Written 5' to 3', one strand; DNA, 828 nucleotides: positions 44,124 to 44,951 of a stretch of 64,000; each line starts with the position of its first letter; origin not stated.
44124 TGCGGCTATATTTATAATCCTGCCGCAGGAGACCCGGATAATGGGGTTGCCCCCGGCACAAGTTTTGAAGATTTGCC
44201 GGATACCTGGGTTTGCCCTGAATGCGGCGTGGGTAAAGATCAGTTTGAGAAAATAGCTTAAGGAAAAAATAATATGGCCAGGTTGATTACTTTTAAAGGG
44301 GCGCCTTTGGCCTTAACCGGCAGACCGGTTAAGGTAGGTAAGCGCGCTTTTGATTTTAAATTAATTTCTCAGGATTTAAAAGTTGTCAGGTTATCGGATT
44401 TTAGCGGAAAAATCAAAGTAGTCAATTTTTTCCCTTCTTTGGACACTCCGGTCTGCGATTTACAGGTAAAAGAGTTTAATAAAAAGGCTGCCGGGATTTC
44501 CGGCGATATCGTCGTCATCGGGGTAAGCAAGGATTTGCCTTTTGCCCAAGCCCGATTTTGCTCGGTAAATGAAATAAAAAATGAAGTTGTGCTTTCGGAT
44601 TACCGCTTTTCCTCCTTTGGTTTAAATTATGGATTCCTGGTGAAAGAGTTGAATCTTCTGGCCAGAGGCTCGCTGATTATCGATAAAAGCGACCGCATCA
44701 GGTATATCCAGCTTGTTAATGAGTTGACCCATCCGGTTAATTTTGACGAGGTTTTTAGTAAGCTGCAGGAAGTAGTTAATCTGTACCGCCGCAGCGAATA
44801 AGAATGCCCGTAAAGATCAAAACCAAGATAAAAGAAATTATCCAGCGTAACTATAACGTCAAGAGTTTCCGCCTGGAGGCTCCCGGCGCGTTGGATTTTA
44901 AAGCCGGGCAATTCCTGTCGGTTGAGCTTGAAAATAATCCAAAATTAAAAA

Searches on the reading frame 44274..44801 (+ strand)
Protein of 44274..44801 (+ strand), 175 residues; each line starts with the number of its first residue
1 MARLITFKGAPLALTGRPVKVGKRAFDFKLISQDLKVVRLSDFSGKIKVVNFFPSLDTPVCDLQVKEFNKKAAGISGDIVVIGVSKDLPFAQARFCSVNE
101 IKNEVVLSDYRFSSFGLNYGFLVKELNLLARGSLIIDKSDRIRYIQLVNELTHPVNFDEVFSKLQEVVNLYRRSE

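Call 20: search_protein_families(library=pfam, proteins=[window:44274-44801:+], max_evalue=0.001)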
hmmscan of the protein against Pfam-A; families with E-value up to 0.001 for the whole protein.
window:44274-44801:+ (175 aa): 2 families
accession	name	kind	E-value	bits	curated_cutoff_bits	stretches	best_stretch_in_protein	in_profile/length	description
PF08534.16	Redoxin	-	6.9e-22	78.3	26.6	1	20-153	1-139/148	Redoxin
PF00578.27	AhpC-TSA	-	2.7e-19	69.8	26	1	21-145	1-124/124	AhpC/TSA family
